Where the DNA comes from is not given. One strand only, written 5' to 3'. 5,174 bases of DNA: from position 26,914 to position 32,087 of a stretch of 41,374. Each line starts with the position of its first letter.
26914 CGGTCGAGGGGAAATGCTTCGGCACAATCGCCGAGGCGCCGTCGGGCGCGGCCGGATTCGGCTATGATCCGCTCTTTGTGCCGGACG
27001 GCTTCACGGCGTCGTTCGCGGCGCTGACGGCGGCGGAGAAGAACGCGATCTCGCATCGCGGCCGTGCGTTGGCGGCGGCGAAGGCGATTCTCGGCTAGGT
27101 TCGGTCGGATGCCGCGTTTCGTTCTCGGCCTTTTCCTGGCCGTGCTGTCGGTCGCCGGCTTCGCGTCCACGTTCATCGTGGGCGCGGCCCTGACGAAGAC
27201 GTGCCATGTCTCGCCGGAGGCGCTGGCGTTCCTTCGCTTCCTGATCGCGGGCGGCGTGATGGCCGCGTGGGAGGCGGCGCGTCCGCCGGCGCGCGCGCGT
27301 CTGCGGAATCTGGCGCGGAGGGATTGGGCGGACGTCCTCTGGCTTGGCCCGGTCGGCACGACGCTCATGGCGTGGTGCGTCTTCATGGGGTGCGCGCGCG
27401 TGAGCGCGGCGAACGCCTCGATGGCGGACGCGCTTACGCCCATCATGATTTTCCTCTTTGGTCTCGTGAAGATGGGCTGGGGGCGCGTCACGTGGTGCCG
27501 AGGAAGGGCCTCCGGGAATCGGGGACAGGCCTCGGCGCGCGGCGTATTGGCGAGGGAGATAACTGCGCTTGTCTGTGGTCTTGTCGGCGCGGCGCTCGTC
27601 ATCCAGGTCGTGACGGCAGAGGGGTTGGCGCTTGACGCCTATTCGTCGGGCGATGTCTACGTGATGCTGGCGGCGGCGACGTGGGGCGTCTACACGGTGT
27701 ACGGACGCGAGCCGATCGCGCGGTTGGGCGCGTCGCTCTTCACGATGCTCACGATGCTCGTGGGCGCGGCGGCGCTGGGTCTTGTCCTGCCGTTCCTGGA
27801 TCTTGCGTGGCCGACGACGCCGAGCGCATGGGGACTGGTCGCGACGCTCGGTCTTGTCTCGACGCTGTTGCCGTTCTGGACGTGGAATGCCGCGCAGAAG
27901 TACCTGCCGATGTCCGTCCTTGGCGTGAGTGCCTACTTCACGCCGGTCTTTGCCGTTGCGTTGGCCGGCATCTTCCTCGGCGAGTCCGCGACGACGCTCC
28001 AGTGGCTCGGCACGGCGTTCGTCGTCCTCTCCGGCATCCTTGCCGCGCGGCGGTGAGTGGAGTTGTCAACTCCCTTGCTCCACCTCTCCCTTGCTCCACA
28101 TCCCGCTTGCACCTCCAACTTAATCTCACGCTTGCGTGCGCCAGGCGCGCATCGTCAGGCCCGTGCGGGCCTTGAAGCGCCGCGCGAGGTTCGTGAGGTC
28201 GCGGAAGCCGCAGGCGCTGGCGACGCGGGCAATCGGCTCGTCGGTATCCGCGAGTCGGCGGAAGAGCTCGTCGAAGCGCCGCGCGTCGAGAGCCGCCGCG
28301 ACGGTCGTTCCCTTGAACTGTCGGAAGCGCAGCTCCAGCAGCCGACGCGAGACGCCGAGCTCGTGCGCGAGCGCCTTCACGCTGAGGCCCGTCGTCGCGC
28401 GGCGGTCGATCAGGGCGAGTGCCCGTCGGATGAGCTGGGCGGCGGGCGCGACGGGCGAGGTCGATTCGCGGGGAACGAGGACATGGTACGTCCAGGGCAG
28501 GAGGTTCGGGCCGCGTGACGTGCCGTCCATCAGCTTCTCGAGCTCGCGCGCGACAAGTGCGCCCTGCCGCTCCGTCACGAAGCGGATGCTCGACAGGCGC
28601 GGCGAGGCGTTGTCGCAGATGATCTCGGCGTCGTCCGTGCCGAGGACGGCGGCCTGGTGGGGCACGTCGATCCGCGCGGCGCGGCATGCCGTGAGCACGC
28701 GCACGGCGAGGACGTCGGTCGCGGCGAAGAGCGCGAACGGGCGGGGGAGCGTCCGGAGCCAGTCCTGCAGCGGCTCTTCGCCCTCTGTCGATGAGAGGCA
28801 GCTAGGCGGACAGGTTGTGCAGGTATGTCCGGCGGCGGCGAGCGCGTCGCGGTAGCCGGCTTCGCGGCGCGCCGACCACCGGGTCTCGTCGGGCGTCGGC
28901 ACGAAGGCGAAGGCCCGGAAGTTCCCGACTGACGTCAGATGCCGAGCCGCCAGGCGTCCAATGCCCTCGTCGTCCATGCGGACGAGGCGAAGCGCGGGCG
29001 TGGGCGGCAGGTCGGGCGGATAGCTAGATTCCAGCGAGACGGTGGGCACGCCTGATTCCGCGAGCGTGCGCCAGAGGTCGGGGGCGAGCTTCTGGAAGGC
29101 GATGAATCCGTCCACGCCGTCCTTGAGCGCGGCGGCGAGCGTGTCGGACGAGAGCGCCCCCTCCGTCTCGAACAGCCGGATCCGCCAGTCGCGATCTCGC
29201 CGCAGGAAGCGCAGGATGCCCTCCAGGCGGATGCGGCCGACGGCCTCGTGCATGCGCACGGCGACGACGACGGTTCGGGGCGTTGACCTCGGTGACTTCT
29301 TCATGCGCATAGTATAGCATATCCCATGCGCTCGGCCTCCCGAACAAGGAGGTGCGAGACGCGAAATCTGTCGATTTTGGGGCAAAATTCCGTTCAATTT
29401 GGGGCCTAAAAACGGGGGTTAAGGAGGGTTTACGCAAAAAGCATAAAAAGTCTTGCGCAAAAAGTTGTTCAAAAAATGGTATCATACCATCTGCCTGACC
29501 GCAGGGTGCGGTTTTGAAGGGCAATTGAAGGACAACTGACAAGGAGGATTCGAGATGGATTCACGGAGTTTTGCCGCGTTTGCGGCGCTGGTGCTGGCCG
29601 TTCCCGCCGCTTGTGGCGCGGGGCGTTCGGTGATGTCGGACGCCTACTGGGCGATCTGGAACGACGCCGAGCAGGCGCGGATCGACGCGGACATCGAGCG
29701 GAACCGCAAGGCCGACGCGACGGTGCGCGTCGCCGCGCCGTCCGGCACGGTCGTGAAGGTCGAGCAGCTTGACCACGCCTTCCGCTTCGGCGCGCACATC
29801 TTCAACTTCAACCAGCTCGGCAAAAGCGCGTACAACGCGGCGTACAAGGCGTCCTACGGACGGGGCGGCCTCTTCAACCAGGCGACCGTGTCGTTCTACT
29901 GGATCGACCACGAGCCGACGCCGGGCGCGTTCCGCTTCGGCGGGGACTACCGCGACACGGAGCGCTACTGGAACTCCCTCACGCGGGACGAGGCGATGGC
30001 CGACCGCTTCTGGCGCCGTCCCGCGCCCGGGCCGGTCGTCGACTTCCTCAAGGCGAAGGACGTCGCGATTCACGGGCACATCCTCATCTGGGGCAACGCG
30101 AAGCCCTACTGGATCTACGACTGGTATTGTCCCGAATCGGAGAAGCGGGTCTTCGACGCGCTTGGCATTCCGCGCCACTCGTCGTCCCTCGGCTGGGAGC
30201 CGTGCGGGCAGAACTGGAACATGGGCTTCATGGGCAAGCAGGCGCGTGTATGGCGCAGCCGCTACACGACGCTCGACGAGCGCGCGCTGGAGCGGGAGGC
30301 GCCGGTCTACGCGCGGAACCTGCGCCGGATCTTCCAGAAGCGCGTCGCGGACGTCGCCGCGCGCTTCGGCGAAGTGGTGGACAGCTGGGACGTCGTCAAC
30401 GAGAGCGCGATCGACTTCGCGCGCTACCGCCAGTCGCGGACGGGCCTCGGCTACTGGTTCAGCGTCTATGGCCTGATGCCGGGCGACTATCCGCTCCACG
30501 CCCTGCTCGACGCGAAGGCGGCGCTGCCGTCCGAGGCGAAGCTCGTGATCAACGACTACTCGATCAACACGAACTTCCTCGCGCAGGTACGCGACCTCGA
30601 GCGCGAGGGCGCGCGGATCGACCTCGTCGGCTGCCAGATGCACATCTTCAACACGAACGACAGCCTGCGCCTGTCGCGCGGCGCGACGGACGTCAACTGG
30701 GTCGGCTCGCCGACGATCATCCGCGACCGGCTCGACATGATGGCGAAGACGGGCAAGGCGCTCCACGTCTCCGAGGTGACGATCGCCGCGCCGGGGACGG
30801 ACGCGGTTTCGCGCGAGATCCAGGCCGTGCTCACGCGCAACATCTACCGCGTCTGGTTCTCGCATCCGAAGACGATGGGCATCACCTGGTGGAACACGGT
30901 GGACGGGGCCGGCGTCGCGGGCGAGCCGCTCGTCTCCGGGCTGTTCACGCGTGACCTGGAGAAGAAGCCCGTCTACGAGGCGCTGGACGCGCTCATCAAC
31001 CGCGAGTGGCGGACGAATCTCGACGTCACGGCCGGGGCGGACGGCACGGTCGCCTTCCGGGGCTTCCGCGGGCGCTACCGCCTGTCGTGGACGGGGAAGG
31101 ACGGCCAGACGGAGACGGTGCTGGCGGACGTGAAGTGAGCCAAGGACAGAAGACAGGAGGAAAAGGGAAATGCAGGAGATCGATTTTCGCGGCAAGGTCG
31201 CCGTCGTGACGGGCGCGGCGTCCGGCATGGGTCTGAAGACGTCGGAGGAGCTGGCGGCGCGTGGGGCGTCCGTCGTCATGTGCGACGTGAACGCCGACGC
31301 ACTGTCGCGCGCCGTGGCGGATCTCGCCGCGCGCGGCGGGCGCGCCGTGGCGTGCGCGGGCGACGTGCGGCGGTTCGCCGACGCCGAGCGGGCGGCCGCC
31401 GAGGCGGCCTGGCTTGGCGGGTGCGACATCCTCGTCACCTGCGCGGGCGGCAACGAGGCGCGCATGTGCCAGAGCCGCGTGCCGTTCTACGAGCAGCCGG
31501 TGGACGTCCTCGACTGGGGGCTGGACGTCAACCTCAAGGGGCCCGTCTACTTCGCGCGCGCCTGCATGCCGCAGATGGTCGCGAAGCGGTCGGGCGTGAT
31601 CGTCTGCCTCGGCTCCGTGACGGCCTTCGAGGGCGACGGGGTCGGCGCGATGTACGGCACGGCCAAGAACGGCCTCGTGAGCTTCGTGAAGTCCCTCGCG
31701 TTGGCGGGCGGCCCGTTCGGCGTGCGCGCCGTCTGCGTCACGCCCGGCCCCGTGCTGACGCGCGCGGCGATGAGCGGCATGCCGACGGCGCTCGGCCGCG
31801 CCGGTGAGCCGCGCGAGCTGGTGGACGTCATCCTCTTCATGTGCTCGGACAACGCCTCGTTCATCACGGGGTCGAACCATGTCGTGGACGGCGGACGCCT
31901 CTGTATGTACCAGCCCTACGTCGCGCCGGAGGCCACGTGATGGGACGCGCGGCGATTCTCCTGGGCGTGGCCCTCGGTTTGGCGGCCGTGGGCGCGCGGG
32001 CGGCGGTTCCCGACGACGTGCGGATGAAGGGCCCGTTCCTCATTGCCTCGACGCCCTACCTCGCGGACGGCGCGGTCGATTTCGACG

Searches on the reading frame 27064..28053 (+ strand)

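Call 13: search_protein_families(library=pfam, proteins=[window:27064-28053:+], max_evalue=0.00001)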
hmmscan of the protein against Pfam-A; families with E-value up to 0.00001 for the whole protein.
window:27064-28053:+ (330 aa): 1 family
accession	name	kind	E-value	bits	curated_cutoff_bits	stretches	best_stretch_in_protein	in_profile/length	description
PF00892.27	EamA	-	3.1e-33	115.4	28.2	2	195-326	2-132/135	EamA-like transporter family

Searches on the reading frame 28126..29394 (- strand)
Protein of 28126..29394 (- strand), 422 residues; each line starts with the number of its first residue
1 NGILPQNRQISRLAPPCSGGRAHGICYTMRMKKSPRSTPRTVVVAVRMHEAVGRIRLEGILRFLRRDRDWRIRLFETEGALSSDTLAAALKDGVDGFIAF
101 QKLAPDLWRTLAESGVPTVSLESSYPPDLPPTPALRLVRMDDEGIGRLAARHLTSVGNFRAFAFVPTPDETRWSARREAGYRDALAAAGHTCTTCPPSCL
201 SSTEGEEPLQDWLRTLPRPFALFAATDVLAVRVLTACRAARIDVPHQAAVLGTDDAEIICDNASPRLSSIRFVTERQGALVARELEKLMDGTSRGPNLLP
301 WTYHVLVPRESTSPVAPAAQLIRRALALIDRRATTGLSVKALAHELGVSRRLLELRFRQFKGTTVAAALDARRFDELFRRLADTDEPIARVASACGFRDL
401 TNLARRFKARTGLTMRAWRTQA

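Call 13: search_protein_families(library=pfam, proteins=[window:28126-29394:-], max_evalue=0.00001)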
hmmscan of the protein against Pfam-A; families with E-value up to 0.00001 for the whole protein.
window:28126-29394:- (422 aa): 3 families
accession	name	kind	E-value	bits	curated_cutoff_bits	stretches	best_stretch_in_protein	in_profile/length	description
PF13377.12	Peripla_BP_3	-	1.9e-26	93.6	26.5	1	150-312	1-167/167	Periplasmic binding protein-like domain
PF12833.13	HTH_18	-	9.6e-17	61.5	33.6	1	342-420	1-79/80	Helix-turn-helix domain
PF00165.29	HTH_AraC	-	1.1e-15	57.7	26.6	1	383-420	6-42/42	Bacterial regulatory helix-turn-helix proteins, AraC family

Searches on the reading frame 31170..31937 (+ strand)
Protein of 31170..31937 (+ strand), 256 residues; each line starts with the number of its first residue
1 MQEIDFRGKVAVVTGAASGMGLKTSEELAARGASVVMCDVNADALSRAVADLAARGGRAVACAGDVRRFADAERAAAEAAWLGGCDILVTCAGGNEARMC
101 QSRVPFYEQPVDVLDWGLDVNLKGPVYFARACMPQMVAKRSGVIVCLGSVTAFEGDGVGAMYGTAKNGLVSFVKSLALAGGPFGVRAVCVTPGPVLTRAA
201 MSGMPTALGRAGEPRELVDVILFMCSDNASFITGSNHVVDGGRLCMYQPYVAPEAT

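Call 13: search_protein_families(library=pfam, proteins=[window:31170-31937:+], max_evalue=0.00001)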
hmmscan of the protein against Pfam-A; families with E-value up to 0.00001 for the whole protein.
window:31170-31937:+ (256 aa): 2 families
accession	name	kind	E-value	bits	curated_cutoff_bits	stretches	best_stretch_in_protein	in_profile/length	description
PF13561.12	adh_short_C2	-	7.3e-45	153.8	27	1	15-242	1-234/236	Enoyl-(Acyl carrier protein) reductase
PF00106.31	adh_short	-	1e-41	143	26.6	1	9-201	1-188/195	short chain dehydrogenase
